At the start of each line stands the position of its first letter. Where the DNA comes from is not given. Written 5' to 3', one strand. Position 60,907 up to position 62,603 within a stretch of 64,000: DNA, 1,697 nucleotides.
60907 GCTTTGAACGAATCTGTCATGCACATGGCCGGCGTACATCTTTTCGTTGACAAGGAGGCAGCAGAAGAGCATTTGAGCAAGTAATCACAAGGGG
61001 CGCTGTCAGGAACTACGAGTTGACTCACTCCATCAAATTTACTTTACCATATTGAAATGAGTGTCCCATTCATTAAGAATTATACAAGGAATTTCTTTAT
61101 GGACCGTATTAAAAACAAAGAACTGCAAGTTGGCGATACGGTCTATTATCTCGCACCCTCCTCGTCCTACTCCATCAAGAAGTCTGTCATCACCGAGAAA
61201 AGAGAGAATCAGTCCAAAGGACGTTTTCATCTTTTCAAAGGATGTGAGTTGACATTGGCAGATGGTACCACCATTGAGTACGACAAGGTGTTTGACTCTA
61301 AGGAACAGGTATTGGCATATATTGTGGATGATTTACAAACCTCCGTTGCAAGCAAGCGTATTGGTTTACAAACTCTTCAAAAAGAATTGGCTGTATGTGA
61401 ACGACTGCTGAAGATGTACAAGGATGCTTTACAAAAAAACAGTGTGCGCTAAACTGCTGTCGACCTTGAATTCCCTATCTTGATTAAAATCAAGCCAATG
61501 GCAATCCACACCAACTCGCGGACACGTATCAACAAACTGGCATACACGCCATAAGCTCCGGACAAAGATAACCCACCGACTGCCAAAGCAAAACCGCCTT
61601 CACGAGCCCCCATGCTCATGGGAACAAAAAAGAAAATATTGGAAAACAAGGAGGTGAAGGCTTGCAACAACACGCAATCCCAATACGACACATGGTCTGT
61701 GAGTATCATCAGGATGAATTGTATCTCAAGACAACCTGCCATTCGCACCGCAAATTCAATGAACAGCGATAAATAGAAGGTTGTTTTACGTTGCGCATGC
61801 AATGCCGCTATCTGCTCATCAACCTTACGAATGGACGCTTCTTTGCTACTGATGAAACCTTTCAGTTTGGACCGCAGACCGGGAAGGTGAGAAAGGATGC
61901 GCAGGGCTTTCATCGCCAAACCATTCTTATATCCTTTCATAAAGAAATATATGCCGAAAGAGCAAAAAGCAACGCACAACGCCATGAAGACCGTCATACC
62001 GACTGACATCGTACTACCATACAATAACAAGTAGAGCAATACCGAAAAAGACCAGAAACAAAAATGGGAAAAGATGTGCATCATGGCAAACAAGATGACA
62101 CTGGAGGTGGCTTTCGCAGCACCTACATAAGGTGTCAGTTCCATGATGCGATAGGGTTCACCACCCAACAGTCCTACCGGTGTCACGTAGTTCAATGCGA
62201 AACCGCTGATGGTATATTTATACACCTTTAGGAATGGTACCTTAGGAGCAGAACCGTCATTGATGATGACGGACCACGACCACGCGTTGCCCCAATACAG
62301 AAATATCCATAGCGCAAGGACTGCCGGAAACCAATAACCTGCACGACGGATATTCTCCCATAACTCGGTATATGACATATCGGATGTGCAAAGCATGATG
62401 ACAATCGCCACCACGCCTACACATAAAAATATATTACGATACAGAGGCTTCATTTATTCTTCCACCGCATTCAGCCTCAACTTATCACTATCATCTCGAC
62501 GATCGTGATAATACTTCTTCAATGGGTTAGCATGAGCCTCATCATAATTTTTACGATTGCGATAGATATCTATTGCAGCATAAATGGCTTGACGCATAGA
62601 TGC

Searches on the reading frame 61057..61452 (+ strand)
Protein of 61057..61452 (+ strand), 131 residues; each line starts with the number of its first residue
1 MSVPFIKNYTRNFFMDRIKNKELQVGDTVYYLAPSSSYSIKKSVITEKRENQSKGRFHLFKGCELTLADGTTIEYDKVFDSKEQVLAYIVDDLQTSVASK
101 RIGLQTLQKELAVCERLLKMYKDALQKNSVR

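Call 27: search_protein_families(library=padloc, proteins=[window:61057-61452:+], max_evalue=0.01)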
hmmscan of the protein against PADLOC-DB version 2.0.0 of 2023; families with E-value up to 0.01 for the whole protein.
window:61057-61452:+ (131 aa): 0 families

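Call 28: search_protein_families(library=ncbifam, proteins=[window:61057-61452:+], max_evalue=0.01)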
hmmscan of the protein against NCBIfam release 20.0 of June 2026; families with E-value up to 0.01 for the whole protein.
window:61057-61452:+ (131 aa): 0 families

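Call 54: search_protein_families(library=pfam, proteins=[window:61057-61452:+], max_evalue=0.1)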
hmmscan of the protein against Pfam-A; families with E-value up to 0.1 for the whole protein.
window:61057-61452:+ (131 aa): 1 family
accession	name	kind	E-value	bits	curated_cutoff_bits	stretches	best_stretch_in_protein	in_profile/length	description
PF23772.1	Phage_g100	-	0.095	14.3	27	0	18-76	2-54/105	Phage g100-like protein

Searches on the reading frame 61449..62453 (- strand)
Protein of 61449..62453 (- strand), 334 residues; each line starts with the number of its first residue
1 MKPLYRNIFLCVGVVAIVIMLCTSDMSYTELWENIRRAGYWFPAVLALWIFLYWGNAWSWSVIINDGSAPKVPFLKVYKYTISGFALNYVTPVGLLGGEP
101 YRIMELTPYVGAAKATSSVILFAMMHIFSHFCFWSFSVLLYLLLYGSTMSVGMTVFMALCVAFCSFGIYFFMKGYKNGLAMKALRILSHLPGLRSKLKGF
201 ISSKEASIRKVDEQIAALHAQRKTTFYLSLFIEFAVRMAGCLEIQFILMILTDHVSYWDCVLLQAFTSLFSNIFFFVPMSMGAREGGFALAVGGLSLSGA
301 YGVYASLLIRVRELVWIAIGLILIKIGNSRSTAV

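Call 28: search_protein_families(library=ncbifam, proteins=[window:61449-62453:-], max_evalue=0.01)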
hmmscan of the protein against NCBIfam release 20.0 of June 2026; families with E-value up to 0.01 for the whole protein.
window:61449-62453:- (334 aa): 1 family
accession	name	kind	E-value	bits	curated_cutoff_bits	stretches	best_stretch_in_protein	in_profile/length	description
TIGR03476.1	HpnL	subfamily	2.9e-23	82.6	195.65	1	10-323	9-313/318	putative membrane protein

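Call 62: find_encoding_contigs(protein=window:61449-62453:-, flank=10000, max_places=10)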
Protein window:61449-62453:- (334 aa): 23 contigs read that carry it; 10 places shown.
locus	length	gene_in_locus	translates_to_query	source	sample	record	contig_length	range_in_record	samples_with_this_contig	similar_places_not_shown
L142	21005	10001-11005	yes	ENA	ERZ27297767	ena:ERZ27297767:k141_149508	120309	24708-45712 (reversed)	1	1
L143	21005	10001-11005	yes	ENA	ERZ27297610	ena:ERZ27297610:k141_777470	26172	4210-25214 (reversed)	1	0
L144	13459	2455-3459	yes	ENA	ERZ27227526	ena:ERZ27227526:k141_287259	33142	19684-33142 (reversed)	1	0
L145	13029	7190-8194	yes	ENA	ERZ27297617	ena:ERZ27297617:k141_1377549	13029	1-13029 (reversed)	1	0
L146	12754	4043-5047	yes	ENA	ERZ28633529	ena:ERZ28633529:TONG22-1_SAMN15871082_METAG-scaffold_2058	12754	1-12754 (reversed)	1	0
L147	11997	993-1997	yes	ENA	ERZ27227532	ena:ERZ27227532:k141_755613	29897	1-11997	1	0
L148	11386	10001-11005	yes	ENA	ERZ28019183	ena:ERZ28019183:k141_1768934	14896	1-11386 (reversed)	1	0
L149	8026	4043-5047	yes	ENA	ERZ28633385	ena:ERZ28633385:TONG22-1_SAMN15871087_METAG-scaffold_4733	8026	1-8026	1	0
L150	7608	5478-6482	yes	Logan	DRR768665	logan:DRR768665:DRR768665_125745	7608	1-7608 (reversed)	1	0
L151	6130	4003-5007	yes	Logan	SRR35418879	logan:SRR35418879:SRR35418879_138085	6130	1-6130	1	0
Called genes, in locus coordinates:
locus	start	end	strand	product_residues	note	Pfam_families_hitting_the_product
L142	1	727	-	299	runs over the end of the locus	-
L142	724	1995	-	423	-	PF07690:MFS_1, PF03092:BT1, PF07690:MFS_1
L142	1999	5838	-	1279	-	PF00535:Glycos_transf_2, PF10111:Glyco_tranf_2_2 (weak), PF13641:Glyco_tranf_2_3, PF16269:DUF4922, PF26216:GDPGP1_C, PF08486:SpoIID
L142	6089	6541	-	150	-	-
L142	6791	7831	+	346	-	PF21016:RlmN_N, PF04055:Radical_SAM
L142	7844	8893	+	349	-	PF16125:DUF4837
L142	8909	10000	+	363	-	PF04166:PdxA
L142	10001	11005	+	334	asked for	PF03706:LPG_synthase_TM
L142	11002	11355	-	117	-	-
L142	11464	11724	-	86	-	-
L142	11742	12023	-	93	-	-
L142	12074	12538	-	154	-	PF06941:NT5C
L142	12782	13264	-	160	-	-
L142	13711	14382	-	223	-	-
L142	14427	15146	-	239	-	-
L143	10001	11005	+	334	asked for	PF03706:LPG_synthase_TM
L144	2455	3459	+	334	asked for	PF03706:LPG_synthase_TM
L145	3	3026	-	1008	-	?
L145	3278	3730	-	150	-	-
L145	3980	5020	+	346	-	PF21016:RlmN_N, PF04055:Radical_SAM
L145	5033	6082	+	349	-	PF16125:DUF4837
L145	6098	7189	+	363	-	PF04166:PdxA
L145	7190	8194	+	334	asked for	PF03706:LPG_synthase_TM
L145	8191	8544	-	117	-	-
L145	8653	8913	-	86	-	-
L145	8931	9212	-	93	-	-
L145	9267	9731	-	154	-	PF06941:NT5C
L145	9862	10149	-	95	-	PF14470:bPH_3 (weak)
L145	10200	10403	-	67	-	-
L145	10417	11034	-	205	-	-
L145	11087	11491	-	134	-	-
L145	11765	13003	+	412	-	PF00158:Sigma54_activat, PF14532:Sigma54_activ_2, PF07728:AAA_5 (faint), PF25601:AAA_lid_14, PF02954:HTH_8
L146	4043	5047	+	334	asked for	PF03706:LPG_synthase_TM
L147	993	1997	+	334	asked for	PF03706:LPG_synthase_TM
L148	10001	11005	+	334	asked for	PF03706:LPG_synthase_TM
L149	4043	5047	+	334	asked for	PF03706:LPG_synthase_TM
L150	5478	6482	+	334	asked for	PF03706:LPG_synthase_TM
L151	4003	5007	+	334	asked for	PF03706:LPG_synthase_TM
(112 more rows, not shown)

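Call 95: search_protein_families(library=pfam, proteins=[window:61449-62453:-], max_evalue=0.00001)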
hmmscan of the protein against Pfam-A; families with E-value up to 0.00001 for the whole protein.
window:61449-62453:- (334 aa): 1 family
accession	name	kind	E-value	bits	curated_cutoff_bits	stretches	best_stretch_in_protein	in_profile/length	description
PF03706.18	LPG_synthase_TM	-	3.5e-26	92.8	33.4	1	10-317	3-299/302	Lysylphosphatidylglycerol synthase TM region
